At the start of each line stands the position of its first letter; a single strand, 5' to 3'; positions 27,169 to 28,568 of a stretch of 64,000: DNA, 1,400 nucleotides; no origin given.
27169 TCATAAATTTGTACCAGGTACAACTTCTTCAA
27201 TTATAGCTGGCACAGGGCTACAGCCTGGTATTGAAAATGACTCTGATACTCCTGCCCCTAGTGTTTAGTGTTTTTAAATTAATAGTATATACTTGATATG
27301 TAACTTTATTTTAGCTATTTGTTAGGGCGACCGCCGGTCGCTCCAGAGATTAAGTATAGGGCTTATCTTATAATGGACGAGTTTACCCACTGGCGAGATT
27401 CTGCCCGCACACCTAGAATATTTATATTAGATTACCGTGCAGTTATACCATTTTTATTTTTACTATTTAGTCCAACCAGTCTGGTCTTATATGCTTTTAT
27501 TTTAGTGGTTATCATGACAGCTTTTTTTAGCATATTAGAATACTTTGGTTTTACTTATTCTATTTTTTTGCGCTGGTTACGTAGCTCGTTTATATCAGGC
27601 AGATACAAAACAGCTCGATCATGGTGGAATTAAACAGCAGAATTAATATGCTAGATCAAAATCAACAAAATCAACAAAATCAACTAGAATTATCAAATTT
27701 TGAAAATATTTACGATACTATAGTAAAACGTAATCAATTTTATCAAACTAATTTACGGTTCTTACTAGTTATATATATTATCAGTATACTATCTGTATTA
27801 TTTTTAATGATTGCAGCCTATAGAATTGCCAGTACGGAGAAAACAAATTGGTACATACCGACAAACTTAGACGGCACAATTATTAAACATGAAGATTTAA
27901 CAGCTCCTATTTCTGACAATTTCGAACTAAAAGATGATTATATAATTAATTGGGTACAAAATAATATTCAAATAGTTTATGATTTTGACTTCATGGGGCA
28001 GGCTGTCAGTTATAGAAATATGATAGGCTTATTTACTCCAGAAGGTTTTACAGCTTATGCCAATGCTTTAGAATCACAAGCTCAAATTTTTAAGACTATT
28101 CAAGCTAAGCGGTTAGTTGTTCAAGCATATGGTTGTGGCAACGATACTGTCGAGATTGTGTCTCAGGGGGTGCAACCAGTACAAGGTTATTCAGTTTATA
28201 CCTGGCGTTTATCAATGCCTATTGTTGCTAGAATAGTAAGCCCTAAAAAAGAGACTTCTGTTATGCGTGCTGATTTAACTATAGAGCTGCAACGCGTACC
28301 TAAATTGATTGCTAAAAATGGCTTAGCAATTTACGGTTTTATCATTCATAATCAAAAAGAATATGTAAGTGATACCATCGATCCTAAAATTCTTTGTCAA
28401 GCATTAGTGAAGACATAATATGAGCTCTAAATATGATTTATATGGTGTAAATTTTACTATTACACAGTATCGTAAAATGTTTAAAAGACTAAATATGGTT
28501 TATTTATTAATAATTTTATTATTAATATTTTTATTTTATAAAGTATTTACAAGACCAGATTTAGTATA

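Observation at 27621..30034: Tandem triplication of DotI/IcmL plus a small DotJ-like protein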

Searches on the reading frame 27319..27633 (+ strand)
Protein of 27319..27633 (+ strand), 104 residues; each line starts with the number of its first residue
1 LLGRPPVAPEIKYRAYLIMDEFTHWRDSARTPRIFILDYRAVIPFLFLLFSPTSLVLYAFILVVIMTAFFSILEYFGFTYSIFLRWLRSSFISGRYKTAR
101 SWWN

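Call 3: search_protein_families(library=pfam, proteins=[window:27319-27633:+], max_evalue=1)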
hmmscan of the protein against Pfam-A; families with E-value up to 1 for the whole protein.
window:27319-27633:+ (104 aa): 3 families
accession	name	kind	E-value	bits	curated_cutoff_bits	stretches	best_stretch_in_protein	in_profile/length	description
PF11391.13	DUF2798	-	0.046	14.2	23.5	1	57-93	2-37/59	Protein of unknown function (DUF2798)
PF01277.22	Oleosin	-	0.16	12.2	25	1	46-91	37-80/113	Oleosin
PF10332.14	DUF2418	-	0.35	11.9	22.3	1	42-88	14-56/96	Protein of unknown function (DUF2418)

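Call 4: search_protein_families(library=ncbifam, proteins=[window:27319-27633:+], max_evalue=1)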
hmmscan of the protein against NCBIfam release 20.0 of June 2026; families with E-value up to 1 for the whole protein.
window:27319-27633:+ (104 aa): 1 family
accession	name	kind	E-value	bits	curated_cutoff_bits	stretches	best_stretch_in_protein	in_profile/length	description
NF038220.1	IcmT_TraK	equivalog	4.6e-19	68.4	40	1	25-104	1-76/81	IcmT/TraK family protein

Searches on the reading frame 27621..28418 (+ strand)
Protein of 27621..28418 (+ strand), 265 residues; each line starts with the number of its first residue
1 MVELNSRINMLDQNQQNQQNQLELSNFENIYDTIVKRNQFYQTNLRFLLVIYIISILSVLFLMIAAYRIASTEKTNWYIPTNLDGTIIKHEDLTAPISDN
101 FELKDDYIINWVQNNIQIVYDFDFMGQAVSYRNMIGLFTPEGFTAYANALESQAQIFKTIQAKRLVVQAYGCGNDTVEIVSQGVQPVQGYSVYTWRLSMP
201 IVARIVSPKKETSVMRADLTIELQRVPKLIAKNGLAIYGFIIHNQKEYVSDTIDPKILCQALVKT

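Call 3: search_protein_families(library=pfam, proteins=[window:27621-28418:+], max_evalue=1)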
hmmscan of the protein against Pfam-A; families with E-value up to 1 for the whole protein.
window:27621-28418:+ (265 aa): 4 families
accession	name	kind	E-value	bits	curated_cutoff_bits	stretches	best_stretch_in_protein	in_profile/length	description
PF11393.14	T4BSS_DotI_IcmL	-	1.2e-18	67.7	27.7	1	55-241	5-177/180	Type-IV b secretion system, inner-membrane complex component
PF18893.5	DUF5652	-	0.04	14.1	23.4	1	47-79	12-44/71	Family of unknown function (DUF5652)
PF13791.11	Sigma_reg_C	-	0.064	13.9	25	1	211-247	103-139/157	Sigma factor regulator C-terminal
PF21843.2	DUF6902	-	0.12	11.7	27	1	9-52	48-90/351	Domain of unknown function (DUF6902)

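Call 4: search_protein_families(library=ncbifam, proteins=[window:27621-28418:+], max_evalue=1)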
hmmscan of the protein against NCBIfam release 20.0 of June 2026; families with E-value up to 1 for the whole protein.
window:27621-28418:+ (265 aa): 1 family
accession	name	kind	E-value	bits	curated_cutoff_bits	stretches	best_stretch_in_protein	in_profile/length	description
NF038072.1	IcmL_DotI_only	equivalog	1.2e-22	80.3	175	1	33-241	4-199/200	type IVB secretion system apparatus protein IcmL/DotI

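Call 22: search_solved_structures(query=window:27621-28418:+, max_evalue=1)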
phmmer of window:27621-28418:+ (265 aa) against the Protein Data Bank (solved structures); distinct sequences matched with E-value up to 1: 2.
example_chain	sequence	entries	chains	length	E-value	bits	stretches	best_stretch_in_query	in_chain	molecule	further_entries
3wz4_A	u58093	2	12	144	9.7e-08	35.1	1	104-243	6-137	DotI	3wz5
3wz3_A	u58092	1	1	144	0.0002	24.3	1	118-244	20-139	TraM protein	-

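Call 37: list_cluster_members(proteins=[window:27621-28418:+, window:28420-28650:+, window:28651-29364:+, window:29348-30034:+, window:27319-27633:+, window:26912-27268:+])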
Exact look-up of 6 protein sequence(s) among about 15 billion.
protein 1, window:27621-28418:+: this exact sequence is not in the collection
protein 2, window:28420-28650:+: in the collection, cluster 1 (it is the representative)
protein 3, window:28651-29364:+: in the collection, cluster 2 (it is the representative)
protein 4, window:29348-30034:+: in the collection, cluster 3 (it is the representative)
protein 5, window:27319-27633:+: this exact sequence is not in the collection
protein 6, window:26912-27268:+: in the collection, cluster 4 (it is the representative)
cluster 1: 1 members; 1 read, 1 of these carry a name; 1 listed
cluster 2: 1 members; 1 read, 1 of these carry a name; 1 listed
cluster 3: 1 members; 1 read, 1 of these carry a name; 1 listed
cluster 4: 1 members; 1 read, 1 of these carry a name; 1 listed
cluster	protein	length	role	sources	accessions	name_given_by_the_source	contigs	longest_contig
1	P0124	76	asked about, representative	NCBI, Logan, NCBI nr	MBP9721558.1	MAG: hypothetical protein KBD64_00195 [Gammaproteobacteria bacterium] | hypothetical protein [Gammaproteobacteria bacterium]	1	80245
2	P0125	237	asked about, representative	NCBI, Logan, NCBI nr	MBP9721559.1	MAG: DotI/IcmL family type IV secretion protein [Gammaproteobacteria bacterium] | DotI/IcmL family type IV secretion protein [Gammaproteobacteria bacterium]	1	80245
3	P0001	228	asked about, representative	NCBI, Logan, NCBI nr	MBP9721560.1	MAG: DotI/IcmL/TraM family protein [Gammaproteobacteria bacterium] | DotI/IcmL/TraM family protein [Gammaproteobacteria bacterium]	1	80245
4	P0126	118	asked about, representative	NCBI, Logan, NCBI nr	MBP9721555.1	MAG: hypothetical protein KBD64_00180 [Gammaproteobacteria bacterium] | hypothetical protein [Gammaproteobacteria bacterium]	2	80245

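Call 67: predict_structure(alignment_id=A6)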
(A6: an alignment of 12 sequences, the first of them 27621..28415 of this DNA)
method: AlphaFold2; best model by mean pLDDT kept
length: 265 residues; sequences in the alignment: 12
mean_pLDDT: 73.9   pTM: 0.58
mean pLDDT of the five models: 73.9, 73.2, 73.1, 69.3, 69.2
residues with pLDDT >= 90: 36; 70-90: 130; 50-70: 88; < 50: 11
segments of 3 or more residues with pLDDT < 50: 75-82
pLDDT, mean of each block of 10 residues (from residue 1): 58 56 54 54 78 95 89 50 50 67 72 84 66 83 85 69 76 81 86 90 81 84 80 82 81 75 63
secondary structure, 60 per line:
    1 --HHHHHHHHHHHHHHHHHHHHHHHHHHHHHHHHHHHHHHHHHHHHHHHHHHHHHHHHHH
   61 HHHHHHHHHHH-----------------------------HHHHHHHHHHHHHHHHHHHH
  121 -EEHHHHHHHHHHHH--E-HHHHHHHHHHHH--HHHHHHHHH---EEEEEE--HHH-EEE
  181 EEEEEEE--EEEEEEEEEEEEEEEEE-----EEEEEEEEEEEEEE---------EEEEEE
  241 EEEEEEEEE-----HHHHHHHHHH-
elements in order: H3-71 H101-120 H124-135 H140-151 H154-162 E166-171 E178-187 E190-206 E212-225 E235-249 H255-264

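Call 71: fold_search(model_id=the predicted structure, library=pdb)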
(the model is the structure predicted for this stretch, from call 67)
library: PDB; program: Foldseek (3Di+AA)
matches with E <= 10: 690; with E <= 0.001: 13
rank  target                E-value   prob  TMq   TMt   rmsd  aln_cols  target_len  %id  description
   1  3wz4_G                1.1e-09  1.00  0.45  0.83   2.2       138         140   26  Structure of the periplasmic domain of DotI (crystal form I) (released 2015-06-10)
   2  3wz4_C                1.2e-09  1.00  0.47  0.84   2.8       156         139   25  Structure of the periplasmic domain of DotI (crystal form I) (released 2015-06-10)
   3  3wz5_C                2.1e-09  1.00  0.46  0.85   2.2       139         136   27  Structure of the periplasmic domain of DotI (crystal form II) (released 2015-06-10)
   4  3wz4_D                2.7e-09  1.00  0.46  0.85   2.2       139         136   27  Structure of the periplasmic domain of DotI (crystal form I) (released 2015-06-10)
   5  3wz5_A                5.9e-09  1.00  0.46  0.85   2.2       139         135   27  Structure of the periplasmic domain of DotI (crystal form II) (released 2015-06-10)
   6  3wz4_A                6.7e-09  1.00  0.46  0.85   2.2       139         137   27  Structure of the periplasmic domain of DotI (crystal form I) (released 2015-06-10)
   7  3wz3                  1.0e-08  1.00  0.45  0.82   3.0       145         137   23  Structure of a periplasmic fragment of TraM (released 2015-06-10)
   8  5cnl_B                2.2e-07  1.00  0.44  0.80   3.0       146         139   15  Crystal structure of an IcmL-like type IV secretion system protein (lpg0120) from Legionella pneumophila subsp. pneumo (released 2015-08-05)
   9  5cnl_A                9.9e-07  1.00  0.41  0.74   5.3       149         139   14  Crystal structure of an IcmL-like type IV secretion system protein (lpg0120) from Legionella pneumophila subsp. pneumo (released 2015-08-05)
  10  4nhf_A                2.9e-04  1.00  0.34  0.58   6.6       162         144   12  Crystal structure of the soluble domain of TrwG Type IV secretion machinery from Bartonella grahamii (released 2014-03-05)
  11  6iqt_D                3.2e-04  1.00  0.34  0.61   5.7       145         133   10  Crystal Structure of CagV, a VirB8 homolog of T4SS from Helicobacter pylori Strain 26695 (released 2019-11-13)
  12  4nhf_F                5.6e-04  1.00  0.30  0.51   8.1       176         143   12  Crystal structure of the soluble domain of TrwG Type IV secretion machinery from Bartonella grahamii (released 2014-03-05)
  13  4l8p                  9.6e-04  0.99  0.27  0.39   8.9       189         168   12  Crystal structure of a bile-acid 7-alpha dehydratase (CLOHIR_00079) from Clostridium hiranonis DSM 13275 at 1.60 A resol (released 2013-08-21)
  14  2cc3_A                1.3e-03  1.00  0.31  0.53   7.5       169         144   10  Structure of Agrobacterium tumefaciens VirB8 protein (released 2006-01-30)
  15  6iqt_B                1.6e-03  1.00  0.33  0.62   5.6       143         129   10  Crystal Structure of CagV, a VirB8 homolog of T4SS from Helicobacter pylori Strain 26695 (released 2019-11-13)
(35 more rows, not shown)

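Call 76: search_protein_representatives(protein=window:27621-28415:+)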
Query: 265 residues. Proteins with E-value up to 0.001 (for the whole library): 332; up to 1e-10: 26; up to 1e-30: 7. The best 150 are listed.
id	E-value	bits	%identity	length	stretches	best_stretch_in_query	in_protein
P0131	6.8e-99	346.8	58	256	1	12-262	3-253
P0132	2.4e-63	230.4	47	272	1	17-264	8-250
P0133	1.2e-58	215.0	43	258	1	22-263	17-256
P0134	1.3e-44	169.0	36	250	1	25-252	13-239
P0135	4.9e-43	163.9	38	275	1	22-245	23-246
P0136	7.9e-43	163.2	36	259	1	30-245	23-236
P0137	2.8e-40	154.9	33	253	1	27-252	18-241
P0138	2.2e-24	102.8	31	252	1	18-260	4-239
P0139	2.8e-18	82.8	29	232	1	28-245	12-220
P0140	3.7e-16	75.9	30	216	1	34-246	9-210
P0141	2.6e-14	69.8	30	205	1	31-242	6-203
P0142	4.6e-14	69.0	27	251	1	34-247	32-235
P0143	6.1e-13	65.3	30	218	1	34-242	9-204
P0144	1.1e-12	64.5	27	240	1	33-243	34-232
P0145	1.8e-12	63.8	28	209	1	28-242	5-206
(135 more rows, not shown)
